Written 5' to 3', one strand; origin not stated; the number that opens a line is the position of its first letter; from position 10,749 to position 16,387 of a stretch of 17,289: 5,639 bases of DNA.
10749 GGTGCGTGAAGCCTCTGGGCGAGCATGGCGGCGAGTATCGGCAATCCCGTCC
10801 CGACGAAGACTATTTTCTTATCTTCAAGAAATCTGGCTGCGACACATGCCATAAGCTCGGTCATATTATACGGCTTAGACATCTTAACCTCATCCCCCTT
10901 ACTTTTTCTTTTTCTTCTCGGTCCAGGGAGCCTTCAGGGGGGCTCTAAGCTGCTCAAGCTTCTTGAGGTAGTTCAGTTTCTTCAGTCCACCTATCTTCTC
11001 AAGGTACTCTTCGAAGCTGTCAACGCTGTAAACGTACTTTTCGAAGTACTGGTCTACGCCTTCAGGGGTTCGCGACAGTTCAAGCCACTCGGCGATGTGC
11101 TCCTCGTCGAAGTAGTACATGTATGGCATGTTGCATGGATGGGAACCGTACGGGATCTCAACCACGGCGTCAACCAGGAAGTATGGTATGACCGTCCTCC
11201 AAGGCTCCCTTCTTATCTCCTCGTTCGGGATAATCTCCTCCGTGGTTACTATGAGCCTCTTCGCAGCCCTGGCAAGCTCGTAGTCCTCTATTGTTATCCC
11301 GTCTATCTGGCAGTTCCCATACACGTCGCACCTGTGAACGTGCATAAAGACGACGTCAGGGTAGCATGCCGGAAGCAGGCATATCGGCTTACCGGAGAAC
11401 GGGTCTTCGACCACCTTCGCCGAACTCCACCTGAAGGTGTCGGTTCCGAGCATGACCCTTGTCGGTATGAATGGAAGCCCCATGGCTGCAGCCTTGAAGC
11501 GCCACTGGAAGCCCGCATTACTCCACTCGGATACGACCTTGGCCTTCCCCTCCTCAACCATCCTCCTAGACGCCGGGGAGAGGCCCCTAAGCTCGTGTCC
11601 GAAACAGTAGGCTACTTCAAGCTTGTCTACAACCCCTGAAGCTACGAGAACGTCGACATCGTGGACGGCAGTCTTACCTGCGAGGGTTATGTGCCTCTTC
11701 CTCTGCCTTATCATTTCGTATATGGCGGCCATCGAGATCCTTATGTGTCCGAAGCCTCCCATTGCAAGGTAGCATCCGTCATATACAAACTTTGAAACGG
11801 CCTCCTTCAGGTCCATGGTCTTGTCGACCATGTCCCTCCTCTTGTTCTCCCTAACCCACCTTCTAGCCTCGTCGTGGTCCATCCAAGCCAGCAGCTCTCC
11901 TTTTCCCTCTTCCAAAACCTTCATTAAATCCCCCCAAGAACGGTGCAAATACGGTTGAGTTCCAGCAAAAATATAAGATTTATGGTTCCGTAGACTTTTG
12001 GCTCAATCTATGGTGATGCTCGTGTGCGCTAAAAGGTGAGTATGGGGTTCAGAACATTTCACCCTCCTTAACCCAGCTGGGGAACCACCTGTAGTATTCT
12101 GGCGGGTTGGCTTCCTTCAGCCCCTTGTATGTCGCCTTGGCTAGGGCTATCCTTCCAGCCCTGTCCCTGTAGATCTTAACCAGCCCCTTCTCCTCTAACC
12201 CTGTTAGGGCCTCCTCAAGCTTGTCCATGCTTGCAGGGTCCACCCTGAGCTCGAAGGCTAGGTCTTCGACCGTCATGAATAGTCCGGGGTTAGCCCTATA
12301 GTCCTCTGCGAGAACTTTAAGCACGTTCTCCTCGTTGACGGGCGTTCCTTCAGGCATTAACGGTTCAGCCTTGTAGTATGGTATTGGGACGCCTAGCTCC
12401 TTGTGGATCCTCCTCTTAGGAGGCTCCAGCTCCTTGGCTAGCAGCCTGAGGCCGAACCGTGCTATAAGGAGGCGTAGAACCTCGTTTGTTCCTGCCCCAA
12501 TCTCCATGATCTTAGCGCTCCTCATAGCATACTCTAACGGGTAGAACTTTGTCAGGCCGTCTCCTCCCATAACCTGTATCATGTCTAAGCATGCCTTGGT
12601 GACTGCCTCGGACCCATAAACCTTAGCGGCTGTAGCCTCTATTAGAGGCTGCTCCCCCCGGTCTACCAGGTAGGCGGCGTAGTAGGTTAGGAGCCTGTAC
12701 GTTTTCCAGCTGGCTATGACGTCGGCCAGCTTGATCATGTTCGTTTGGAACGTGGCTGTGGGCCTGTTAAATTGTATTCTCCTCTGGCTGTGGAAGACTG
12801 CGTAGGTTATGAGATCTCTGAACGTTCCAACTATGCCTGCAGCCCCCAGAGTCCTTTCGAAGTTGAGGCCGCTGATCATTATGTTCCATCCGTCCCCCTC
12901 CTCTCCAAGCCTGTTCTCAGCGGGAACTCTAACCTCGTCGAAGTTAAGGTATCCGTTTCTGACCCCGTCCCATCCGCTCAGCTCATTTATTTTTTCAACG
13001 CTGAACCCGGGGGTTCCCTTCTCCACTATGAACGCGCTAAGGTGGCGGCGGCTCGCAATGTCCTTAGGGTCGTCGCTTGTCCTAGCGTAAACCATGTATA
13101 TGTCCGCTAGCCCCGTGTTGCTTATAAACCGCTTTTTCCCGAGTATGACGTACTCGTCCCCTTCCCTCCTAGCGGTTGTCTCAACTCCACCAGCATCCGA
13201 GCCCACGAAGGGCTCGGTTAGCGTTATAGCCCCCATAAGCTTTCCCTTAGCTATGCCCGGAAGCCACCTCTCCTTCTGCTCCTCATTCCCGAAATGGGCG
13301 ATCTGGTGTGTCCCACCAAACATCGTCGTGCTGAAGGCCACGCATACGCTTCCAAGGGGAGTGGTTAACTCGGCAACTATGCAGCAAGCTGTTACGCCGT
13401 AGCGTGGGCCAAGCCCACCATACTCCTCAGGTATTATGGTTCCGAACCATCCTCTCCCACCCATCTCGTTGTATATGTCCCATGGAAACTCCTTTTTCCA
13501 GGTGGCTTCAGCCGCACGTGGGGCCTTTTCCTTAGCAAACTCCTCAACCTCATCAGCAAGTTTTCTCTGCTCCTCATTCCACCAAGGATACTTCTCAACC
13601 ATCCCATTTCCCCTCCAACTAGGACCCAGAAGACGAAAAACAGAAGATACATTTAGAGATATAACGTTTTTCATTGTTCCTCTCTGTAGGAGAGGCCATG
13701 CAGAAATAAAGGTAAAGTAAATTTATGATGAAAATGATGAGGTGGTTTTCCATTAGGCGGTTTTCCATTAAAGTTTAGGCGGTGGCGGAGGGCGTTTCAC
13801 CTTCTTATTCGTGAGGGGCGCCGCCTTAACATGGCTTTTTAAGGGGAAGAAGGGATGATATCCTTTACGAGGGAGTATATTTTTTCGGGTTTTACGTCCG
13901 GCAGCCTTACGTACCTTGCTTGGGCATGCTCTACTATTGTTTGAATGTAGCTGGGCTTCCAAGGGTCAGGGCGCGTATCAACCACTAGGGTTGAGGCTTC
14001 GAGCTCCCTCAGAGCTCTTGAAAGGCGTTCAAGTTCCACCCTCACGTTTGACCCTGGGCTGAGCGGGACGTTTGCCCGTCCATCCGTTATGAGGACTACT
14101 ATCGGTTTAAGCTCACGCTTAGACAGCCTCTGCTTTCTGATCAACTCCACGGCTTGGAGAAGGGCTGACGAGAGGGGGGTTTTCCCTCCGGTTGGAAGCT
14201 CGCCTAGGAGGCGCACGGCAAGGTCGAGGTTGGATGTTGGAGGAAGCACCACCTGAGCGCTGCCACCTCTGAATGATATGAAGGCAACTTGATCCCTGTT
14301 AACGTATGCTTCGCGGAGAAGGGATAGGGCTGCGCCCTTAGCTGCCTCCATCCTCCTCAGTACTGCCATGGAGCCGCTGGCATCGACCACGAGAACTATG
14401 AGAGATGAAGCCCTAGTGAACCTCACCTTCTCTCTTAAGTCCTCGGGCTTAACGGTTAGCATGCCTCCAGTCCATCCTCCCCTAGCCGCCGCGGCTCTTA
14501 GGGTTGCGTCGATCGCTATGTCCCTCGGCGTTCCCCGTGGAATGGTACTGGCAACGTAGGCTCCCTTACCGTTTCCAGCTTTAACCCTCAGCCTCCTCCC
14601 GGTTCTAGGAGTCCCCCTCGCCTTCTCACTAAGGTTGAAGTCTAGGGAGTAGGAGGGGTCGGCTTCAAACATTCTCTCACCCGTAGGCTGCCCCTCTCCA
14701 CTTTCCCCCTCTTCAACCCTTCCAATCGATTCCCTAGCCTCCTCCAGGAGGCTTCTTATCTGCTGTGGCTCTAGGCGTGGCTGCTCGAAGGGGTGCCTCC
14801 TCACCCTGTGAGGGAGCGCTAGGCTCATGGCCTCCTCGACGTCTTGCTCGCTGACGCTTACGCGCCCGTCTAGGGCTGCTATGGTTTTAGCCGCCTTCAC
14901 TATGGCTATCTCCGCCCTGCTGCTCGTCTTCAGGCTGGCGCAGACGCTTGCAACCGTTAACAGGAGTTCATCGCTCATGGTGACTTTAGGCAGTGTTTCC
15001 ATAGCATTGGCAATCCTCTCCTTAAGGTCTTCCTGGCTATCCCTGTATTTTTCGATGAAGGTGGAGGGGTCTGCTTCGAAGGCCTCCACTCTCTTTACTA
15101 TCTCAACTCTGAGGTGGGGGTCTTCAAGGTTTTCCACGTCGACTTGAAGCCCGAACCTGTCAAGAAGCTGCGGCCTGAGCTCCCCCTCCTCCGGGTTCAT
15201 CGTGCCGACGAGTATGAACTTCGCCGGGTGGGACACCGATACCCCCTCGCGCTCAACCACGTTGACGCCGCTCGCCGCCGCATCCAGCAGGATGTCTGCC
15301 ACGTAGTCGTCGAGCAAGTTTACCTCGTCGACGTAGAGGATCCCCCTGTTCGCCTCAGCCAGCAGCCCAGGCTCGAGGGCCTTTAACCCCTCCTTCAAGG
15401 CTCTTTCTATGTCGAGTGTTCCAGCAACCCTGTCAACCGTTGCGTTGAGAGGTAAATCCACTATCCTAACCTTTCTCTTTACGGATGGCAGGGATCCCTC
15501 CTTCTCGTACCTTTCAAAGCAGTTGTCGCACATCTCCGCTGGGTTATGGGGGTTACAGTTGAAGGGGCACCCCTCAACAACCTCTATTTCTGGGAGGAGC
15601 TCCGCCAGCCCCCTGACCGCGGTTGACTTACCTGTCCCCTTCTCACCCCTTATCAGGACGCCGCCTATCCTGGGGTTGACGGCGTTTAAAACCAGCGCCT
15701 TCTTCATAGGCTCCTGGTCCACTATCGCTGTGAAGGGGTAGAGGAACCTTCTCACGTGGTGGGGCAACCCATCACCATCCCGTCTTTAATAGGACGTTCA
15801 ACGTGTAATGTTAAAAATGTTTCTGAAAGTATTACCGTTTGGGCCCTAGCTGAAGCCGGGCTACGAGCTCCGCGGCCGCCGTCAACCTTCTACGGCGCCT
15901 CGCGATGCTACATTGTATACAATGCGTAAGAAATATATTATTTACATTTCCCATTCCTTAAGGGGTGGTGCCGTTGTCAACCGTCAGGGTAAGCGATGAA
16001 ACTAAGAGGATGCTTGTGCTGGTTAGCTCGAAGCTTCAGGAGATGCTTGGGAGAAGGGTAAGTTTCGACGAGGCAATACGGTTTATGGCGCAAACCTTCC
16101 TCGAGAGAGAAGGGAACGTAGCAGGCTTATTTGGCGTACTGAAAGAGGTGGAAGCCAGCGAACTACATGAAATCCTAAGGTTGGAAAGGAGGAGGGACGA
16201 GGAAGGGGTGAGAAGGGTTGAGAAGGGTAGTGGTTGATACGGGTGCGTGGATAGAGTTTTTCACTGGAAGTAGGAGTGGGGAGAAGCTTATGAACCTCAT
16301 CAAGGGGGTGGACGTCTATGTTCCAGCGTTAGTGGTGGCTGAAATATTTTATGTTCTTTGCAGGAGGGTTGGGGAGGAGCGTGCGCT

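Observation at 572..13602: Candidate undescribed archaeal amino acid -> beta-keto acid -> acyl-CoA/acetoacetate catabolic pathway built around two BKACEs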

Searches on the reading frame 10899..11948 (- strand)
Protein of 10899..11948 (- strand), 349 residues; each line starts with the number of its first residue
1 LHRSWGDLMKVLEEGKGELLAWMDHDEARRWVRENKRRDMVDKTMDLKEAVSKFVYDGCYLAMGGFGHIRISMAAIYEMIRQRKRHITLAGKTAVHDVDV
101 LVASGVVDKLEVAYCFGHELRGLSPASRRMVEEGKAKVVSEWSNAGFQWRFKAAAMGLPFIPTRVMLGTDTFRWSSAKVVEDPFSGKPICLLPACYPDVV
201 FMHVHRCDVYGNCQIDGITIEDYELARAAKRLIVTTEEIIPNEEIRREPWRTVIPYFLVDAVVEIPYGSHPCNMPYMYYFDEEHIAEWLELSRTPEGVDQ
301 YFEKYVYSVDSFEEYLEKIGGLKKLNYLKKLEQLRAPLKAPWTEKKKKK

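Call 5: search_protein_families(library=pfam, proteins=[window:10899-11948:-], max_evalue=0.01)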
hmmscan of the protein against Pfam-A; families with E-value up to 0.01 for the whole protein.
window:10899-11948:- (349 aa): 1 family
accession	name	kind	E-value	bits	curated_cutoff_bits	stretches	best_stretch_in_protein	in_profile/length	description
PF01144.29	CoA_trans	-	7e-40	137.2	23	1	45-264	2-216/217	Coenzyme A transferase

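Call 6: search_protein_families(library=ncbifam, proteins=[window:10899-11948:-], max_evalue=0.001)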
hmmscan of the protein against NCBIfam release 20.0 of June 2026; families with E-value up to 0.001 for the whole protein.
window:10899-11948:- (349 aa): 2 families
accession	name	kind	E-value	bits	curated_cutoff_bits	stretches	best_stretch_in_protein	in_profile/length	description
TIGR02429.1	pcaI_scoA_fam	subfamily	3.1e-09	36.5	128.5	1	40-265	1-219/222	3-oxoacid CoA-transferase subunit A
NF007394.0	PRK09920.1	equivalog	3.8e-05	23.4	315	1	40-263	1-214/219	acetate CoA-transferase subunit alpha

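Call 41: search_solved_structures(query=window:10899-11948:-, max_evalue=0.00001)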
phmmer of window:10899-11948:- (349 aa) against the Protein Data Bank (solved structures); distinct sequences matched with E-value up to 0.00001: 6.
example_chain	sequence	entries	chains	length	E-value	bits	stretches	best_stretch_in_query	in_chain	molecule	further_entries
1poi_A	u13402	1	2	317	3.5e-44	154.4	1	43-326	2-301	GLUTACONATE COENZYME A-TRANSFERASE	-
5mzw_A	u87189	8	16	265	5.3e-30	107.7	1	46-296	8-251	Glutaconate CoA-transferase family, subunit A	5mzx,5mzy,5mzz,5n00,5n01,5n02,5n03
6co6_A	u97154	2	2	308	4.1e-19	71.9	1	42-314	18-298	Probable CoA-transferase alpha subunit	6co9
6coj_A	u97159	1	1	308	4.7e-19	71.7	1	42-314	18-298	Probable CoA-transferase alpha subunit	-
6con_A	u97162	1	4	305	6.8e-16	61.3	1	37-310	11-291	CoA-transferase subunit alpha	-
9cq2_A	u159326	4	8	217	2.3e-09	39.8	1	45-263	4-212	3-oxoacid CoA-transferase, A subunit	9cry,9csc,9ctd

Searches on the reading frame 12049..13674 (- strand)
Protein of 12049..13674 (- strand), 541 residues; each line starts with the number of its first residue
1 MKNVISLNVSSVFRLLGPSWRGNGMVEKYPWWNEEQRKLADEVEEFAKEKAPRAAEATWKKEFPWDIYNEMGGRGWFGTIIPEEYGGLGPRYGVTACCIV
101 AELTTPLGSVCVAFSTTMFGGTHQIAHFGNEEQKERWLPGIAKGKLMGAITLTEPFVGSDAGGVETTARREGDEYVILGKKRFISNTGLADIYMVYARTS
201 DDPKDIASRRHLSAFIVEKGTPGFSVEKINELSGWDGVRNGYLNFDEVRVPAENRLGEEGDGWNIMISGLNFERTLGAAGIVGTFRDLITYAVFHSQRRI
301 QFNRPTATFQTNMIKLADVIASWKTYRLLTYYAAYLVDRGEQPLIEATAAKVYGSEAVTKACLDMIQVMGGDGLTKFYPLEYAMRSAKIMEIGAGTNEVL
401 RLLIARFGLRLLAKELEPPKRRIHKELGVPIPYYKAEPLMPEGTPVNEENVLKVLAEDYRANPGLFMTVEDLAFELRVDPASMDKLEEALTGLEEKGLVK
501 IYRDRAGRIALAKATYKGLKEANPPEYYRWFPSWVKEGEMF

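Call 5: search_protein_families(library=pfam, proteins=[window:12049-13674:-], max_evalue=0.01)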
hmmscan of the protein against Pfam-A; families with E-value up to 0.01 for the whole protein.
window:12049-13674:- (541 aa): 4 families
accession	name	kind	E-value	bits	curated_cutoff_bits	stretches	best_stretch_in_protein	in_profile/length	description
PF00441.29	Acyl-CoA_dh_1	-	1e-34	120.3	22.4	1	260-407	1-148/150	Acyl-CoA dehydrogenase, C-terminal domain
PF02771.21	Acyl-CoA_dh_N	-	1.5e-28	99.8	22.9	1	33-145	1-113/113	Acyl-CoA dehydrogenase, N-terminal domain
PF02770.24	Acyl-CoA_dh_M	-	3.9e-22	78.7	33.3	1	149-248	1-97/97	Acyl-CoA dehydrogenase, middle domain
PF08028.16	Acyl-CoA_dh_2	-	1.1e-07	32.7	22.7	1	281-394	7-130/134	Acyl-CoA dehydrogenase, C-terminal domain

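Call 6: search_protein_families(library=ncbifam, proteins=[window:12049-13674:-], max_evalue=0.001)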
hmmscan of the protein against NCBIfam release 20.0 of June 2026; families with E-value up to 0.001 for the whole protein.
window:12049-13674:- (541 aa): 22 families
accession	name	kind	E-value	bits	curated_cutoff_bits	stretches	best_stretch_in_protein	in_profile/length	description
NF042972.1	AcrlCoAredClosAcrC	equivalog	4.2e-78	262.7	640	1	33-406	6-374/378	acryloyl-CoA reductase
NF043006.1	CyhCrbnylCoADH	equivalog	1.2e-64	218.6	650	1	33-406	5-373/380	cyclohexane-1-carbonyl-CoA dehydrogenase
NF058590.1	AcCoDHFadEBacil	equivalog_domain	5.3e-63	213.5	600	1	32-409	21-411/586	acyl-CoA dehydrogenase FadE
NF045652.1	ProlPCPDhRedW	equivalog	1.3e-62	211.8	650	1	34-406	2-371/376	L-prolyl-[peptidyl-carrier protein] dehydrogenase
NF045552.1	GlutCoADH_Des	equivalog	4.4e-59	200.6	470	1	34-406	7-377/387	glutaryl-CoA dehydrogenase Acd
NF053553.1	prodigi_MBC_PigA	equivalog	4.3e-57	193.9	500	1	33-406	6-377/381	prodigiosin MBC biosynthesis dehydrogenase PigA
NF042439.1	SulpropCoADesulf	equivalog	2.7e-56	190.9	600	1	43-406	4-368/379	3-sulfinopropanoyl-CoA desulfinase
NF008997.0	PRK12341.1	equivalog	4.5e-45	154.3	537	1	33-403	6-371/382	acyl-CoA dehydrogenase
TIGR03207.1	cyc_hxne_CoA_dh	equivalog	6.6e-43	146.8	575.35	1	33-406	2-369/372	cyclohexanecarboxyl-CoA dehydrogenase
NF002885.1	PRK03354.1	equivalog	1.1e-34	120.1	540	1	33-406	6-371/378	crotonobetainyl-CoA dehydrogenase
NF052270.1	Staph_DH_FadE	equivalog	3.6e-33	114.9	600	1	118-406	109-391/400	acyl-CoA dehydrogenase FadE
NF007000.1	PRK09463.1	subfamily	5.7e-28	97.7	600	1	33-375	45-399/726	acyl-CoA dehydrogenase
TIGR03204.1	pimC_large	equivalog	1e-24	87.2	623.85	1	41-276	13-246/395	pimeloyl-CoA dehydrogenase large subunit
NF009586.0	PRK13026.1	subfamily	4.8e-22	78.1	608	1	33-375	80-434/777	acyl-CoA dehydrogenase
TIGR03203.1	pimD_small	equivalog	9.6e-21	74.3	652.7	1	33-390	5-358/378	pimeloyl-CoA dehydrogenase small subunit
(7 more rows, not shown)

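Call 92: search_solved_structures(query=window:12049-13674:-, max_evalue=1e-40)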
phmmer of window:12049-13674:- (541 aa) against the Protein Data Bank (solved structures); distinct sequences matched with E-value up to 1e-40: 50.
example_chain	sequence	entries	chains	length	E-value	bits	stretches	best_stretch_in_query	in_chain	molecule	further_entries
5lnx_A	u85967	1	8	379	6.7e-78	265.8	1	34-407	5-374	Acyl-CoA dehydrogenase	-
4o5m_A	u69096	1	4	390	2e-68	234.5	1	34-406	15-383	Isovaleryl-CoA dehydrogenase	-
5ol2_C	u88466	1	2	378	1.6e-66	228.2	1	45-405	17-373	Acyl-CoA dehydrogenase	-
1ukw_A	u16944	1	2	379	1.6e-66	228.2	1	33-407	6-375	acyl-CoA dehydrogenase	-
7szv_A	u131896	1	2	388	3.2e-63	217.3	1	35-406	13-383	Acyl-CoA dehydrogenase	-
4kto_A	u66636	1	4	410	4.9e-63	216.7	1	35-406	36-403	isovaleryl-CoA dehydrogenase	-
4l1f_A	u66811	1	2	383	8.3e-62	212.7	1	33-410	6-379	Acyl-CoA dehydrogenase domain protein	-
4u83_A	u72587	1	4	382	4.3e-60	207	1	35-406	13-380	Acyl-CoA dehydrogenase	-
1ivh_A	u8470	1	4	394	3e-59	204.2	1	33-406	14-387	ISOVALERYL-COA DEHYDROGENASE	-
8sgr_A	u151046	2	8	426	3.8e-59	203.9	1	33-406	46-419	Isovaleryl-CoA dehydrogenase, mitochondrial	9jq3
2dvl_A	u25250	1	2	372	5.4e-59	203.4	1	34-406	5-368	Acyl-CoA dehydrogenase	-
7p98_A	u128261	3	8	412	1.4e-58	202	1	33-407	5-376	Short-chain acyl-CoA dehydrogenase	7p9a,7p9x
9jq4_A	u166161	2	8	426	2.6e-58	201.1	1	33-406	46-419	Isovaleryl-CoA dehydrogenase, mitochondrial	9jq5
4m9a_A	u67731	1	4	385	5.6e-58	200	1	32-406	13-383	Acyl-CoA dehydrogenase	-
1ws9_A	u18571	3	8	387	6.1e-58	199.9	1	34-407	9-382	acyl-CoA dehydrogenase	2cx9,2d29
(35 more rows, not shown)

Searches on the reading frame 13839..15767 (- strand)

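Call 5: search_protein_families(library=pfam, proteins=[window:13839-15767:-], max_evalue=0.01)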
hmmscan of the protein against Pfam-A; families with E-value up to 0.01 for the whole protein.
window:13839-15767:- (642 aa): 12 families
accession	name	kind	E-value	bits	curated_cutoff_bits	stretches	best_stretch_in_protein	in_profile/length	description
PF17863.7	AAA_lid_2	-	3.3e-17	62.4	22.7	1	271-338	3-72/74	AAA lid domain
PF13519.12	VWA_2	-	6.4e-15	56.1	27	1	457-563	1-106/107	von Willebrand factor type A domain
PF01078.27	Mg_chelatase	-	1.8e-11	44.3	20.3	1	124-192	90-158/207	Magnesium chelatase, subunit ChlI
PF00092.34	VWA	-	1.6e-08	35.4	23.8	1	457-598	2-139/174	von Willebrand factor type A domain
PF07728.20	AAA_5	-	3.6e-08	33.9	22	1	97-205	25-139/139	AAA domain (dynein-related subfamily)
PF13401.12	AAA_22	-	2.3e-06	28.4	27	1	37-189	8-123/130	AAA domain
PF05762.20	VWA_CoxE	-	1e-05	25.5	26.4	1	412-571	22-167/222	VWA domain containing CoxE-like protein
PF13191.12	AAA_16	-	3.9e-05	24.7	32.6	1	30-159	20-151/167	AAA ATPase domain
PF13335.12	Mg_chelatase_C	-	5.7e-05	24.1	26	1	262-315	39-92/94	Magnesium chelatase, subunit ChlI C-terminal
PF00493.29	MCM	-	0.00048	19.7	23.3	1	121-198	102-179/224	MCM P-loop domain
PF00158.32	Sigma54_activat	-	0.00049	20.3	20.2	0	131-166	84-119/168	Sigma-54 interaction domain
PF05729.18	NACHT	-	0.0058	16.9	26.7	0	37-58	3-24/167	NACHT domain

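Call 6: search_protein_families(library=ncbifam, proteins=[window:13839-15767:-], max_evalue=0.001)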
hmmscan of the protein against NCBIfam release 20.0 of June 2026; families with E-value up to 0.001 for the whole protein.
window:13839-15767:- (642 aa): 10 families
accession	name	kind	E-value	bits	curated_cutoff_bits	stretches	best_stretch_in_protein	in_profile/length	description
TIGR02442.1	Cob-chelat-sub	hypoth_equivalog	1e-226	754.3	779.45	2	10-362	1-351/641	putative cobaltochelatase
TIGR02031.1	BchD-ChlD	equivalog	2.9e-135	452.3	499.55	1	20-630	2-607/608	magnesium chelatase ATPase subunit D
TIGR02030.1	BchI-ChlI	equivalog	6e-133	443.1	466.95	1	10-329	1-321/337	magnesium chelatase ATPase subunit I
NF009943.0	PRK13406.1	equivalog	1.3e-70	238.6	571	1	102-635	55-580/585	magnesium chelatase subunit D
TIGR00368.1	TIGR00368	hypoth_equivalog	6.8e-11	41.4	362.4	1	131-192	286-347/499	YifB family Mg chelatase-like AAA ATPase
NF007365.0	PRK09862.1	equivalog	1.2e-07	30.8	530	1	132-193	286-347/506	YifB family Mg chelatase-like AAA ATPase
TIGR00764.1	lon_rel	equivalog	3.4e-07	29.3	516.6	0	130-163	207-240/608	ATP-dependent protease LonB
TIGR03788.1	marine_srt_targ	equivalog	6.8e-05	21.5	551.65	1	455-563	272-379/629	marine proteobacterial sortase target protein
NF010238.0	PRK13685.1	subfamily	9.6e-05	21.6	432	1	446-571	88-219/335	hypothetical protein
TIGR02928.1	TIGR02928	subfamily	0.00046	19.1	181.3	0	248-317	209-275/366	orc1/cdc6 family replication initiation protein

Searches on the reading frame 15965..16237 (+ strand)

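Call 11: search_protein_families(library=pfam, proteins=[window:15965-16237:+], max_evalue=0.1)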
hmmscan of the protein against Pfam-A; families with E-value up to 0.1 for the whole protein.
window:15965-16237:+ (90 aa): 1 family
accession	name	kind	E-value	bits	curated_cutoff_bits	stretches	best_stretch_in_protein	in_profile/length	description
PF02697.20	VAPB_antitox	-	0.0024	19.1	27.9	1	7-77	3-67/69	Putative antitoxin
